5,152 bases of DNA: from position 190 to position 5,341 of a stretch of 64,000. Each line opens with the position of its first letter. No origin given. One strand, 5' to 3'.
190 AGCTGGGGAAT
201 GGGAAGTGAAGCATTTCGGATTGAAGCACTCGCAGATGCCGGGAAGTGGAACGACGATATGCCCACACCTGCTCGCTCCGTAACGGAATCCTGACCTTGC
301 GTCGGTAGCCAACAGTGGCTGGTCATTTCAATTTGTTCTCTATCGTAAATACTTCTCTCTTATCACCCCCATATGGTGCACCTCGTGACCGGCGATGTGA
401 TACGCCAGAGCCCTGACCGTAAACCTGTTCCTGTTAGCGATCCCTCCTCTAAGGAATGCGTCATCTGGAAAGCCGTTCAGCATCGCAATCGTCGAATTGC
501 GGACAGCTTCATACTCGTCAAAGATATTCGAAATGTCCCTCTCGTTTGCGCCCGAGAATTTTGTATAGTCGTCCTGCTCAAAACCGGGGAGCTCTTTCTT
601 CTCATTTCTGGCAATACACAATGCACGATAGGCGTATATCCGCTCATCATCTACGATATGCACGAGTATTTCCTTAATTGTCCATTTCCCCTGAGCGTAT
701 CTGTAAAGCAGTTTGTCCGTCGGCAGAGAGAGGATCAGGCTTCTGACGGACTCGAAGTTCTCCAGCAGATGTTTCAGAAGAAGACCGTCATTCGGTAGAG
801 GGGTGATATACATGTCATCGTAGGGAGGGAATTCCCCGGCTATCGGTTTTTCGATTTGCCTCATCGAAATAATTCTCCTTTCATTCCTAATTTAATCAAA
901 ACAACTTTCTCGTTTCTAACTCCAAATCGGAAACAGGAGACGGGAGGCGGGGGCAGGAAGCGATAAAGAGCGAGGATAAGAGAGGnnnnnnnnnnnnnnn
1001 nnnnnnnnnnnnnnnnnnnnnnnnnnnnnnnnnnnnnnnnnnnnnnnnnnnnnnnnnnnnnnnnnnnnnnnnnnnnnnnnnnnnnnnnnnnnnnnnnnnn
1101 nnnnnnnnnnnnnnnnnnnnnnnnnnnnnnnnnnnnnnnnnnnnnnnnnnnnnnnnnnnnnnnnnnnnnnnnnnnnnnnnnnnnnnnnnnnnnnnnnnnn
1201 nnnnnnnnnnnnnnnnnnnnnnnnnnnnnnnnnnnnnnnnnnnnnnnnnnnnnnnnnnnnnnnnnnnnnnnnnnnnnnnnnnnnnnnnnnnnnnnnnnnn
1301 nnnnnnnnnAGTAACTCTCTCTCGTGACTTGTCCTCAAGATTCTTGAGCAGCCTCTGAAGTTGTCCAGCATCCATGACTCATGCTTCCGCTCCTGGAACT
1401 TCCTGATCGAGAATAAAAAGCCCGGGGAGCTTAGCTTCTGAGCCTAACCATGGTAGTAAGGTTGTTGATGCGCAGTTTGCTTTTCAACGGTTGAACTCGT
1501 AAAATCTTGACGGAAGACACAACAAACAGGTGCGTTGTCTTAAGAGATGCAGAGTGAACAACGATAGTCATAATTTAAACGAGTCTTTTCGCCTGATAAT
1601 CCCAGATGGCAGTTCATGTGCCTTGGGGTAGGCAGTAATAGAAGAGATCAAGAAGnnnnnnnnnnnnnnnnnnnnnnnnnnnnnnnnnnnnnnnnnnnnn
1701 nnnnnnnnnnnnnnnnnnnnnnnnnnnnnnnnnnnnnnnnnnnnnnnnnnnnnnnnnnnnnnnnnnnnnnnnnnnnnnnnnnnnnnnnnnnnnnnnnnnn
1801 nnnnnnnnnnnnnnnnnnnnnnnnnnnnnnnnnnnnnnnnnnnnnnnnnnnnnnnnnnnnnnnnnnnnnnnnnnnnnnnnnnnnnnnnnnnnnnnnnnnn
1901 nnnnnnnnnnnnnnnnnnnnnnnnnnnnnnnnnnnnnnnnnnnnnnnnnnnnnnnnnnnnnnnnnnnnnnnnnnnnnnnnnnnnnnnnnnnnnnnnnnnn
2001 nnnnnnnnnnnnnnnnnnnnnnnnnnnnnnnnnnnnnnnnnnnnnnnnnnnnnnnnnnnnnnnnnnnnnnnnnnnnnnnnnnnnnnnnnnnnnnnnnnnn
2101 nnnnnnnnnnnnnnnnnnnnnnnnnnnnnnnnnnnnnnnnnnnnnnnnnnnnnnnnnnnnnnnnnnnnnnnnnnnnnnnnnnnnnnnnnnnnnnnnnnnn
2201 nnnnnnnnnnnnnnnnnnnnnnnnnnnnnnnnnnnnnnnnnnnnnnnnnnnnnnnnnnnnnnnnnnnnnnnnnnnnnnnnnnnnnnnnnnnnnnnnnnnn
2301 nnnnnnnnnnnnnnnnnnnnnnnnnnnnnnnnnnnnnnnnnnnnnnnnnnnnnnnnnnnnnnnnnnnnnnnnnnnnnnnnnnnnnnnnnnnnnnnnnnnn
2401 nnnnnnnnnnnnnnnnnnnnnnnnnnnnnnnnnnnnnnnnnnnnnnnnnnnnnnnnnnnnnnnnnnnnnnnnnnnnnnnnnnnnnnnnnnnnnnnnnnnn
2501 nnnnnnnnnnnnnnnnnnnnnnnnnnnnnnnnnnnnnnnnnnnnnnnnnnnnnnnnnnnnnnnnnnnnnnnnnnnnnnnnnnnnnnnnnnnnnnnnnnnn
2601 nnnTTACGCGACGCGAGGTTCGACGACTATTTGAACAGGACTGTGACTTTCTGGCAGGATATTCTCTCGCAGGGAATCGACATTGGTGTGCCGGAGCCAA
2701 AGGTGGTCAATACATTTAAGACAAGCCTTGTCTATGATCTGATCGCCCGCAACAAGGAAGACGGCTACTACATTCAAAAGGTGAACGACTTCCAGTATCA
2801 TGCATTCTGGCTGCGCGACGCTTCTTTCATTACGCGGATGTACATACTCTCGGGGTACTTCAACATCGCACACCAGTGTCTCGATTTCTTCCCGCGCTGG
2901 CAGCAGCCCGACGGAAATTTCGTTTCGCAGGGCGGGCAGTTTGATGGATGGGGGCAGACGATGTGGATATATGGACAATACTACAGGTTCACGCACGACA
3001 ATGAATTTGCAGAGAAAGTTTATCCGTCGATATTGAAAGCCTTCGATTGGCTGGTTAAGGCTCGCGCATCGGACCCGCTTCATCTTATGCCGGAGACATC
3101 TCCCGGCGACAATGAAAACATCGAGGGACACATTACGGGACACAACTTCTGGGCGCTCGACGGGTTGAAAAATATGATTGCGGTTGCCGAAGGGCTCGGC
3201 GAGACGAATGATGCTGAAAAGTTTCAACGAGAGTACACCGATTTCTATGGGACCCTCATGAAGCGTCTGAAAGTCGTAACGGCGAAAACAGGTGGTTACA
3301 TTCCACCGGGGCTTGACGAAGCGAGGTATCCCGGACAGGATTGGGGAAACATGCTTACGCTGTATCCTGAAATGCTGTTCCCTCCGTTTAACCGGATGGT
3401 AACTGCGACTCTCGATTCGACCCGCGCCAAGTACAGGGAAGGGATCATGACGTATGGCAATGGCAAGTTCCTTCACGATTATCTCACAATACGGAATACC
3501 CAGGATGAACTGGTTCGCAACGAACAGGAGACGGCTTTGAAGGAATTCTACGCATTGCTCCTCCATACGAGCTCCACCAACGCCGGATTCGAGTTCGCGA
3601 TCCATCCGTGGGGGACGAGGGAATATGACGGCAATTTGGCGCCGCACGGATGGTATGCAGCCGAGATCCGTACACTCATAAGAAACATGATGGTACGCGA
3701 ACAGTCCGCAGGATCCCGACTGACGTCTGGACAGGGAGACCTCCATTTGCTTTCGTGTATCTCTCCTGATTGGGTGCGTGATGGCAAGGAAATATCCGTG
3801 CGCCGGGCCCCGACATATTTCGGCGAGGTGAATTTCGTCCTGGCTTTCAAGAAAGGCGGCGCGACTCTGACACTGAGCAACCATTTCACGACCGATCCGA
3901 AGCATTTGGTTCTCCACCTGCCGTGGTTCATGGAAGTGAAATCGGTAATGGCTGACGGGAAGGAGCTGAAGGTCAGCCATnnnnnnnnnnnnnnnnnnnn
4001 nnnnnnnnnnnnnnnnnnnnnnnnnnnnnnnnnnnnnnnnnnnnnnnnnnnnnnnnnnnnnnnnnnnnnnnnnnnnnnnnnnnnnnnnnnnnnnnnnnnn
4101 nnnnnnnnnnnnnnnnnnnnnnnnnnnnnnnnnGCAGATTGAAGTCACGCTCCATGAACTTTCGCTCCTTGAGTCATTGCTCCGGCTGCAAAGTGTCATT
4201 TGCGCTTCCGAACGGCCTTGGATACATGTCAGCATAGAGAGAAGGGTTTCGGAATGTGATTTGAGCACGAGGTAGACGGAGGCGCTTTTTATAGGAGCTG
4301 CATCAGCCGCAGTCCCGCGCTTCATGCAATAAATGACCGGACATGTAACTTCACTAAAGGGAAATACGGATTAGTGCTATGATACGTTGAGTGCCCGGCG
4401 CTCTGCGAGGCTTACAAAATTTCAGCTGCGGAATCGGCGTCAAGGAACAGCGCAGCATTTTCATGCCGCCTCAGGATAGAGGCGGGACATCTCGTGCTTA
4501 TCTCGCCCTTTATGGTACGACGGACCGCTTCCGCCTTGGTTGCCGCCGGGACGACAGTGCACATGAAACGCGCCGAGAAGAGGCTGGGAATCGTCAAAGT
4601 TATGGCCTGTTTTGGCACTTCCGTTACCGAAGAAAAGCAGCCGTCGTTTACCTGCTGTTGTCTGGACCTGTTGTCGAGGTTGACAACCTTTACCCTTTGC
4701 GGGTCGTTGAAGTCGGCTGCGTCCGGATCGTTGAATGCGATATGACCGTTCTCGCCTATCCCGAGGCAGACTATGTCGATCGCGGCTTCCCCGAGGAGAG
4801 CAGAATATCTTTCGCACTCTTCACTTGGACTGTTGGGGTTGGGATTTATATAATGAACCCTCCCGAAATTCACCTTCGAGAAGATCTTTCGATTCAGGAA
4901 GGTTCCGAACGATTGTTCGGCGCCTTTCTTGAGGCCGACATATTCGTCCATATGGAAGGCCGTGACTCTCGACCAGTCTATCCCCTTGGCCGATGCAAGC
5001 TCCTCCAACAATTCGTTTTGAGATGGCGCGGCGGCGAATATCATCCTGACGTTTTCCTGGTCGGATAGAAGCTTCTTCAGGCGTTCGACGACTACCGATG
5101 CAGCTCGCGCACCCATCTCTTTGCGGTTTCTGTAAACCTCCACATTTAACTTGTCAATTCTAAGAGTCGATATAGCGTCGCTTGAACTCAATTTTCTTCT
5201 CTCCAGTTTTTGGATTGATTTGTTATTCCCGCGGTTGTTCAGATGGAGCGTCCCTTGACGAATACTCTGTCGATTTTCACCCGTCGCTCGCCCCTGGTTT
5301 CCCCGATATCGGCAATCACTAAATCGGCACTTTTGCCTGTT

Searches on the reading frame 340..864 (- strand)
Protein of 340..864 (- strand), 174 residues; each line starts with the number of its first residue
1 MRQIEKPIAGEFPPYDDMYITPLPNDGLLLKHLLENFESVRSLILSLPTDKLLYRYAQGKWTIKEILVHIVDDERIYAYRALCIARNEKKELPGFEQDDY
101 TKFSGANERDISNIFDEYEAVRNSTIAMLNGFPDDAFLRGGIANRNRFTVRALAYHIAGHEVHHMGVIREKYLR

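Call 89: search_protein_families(library=pfam, proteins=[window:340-864:-], max_evalue=0.001)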
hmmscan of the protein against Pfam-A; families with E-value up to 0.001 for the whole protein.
window:340-864:- (174 aa): 3 families
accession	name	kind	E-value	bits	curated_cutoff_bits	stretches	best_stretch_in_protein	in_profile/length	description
PF12867.12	DinB_2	-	9.8e-20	71.7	24.8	1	38-168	7-128/128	DinB superfamily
PF05163.17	DinB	-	3.1e-09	37.5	23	1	28-167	7-137/165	DinB family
PF04978.18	MST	-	3.4e-08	34.5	27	1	29-166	2-138/149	Mycothiol-S-transferase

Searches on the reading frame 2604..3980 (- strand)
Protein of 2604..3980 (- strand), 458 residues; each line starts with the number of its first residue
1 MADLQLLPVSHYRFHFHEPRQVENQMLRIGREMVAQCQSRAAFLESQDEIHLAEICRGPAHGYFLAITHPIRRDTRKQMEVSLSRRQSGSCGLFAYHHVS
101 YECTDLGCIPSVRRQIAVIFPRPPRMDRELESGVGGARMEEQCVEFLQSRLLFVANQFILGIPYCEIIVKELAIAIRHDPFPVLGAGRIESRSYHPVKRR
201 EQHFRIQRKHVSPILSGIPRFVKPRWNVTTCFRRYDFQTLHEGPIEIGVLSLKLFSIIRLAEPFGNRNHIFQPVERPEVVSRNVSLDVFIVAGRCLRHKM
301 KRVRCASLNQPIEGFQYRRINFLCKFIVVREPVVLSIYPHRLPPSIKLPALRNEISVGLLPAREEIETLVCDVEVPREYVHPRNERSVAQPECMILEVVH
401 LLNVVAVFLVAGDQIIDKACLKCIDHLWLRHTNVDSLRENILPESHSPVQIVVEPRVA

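Call 66: find_encoding_contigs(protein=window:2604-3980:-, flank=10000, max_places=3)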
Protein window:2604-3980:- (458 aa): no gene with exactly this product is on record in the collection.

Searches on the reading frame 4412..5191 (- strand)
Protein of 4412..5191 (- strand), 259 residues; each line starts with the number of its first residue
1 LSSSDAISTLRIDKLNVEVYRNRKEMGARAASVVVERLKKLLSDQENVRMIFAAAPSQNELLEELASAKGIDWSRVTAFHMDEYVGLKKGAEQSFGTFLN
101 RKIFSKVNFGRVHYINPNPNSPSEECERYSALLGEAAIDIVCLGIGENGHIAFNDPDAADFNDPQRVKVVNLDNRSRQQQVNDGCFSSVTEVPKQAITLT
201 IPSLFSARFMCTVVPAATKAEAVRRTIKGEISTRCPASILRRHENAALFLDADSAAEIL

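Call 89: search_protein_families(library=pfam, proteins=[window:4412-5191:-], max_evalue=0.001)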
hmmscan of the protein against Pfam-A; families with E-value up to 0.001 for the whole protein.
window:4412-5191:- (259 aa): 1 family
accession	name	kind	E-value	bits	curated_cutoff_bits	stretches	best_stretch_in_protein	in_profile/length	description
PF01182.26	Glucosamine_iso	-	3.6e-22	79.8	27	1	22-244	2-220/225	Glucosamine-6-phosphate isomerases/6-phosphogluconolactonase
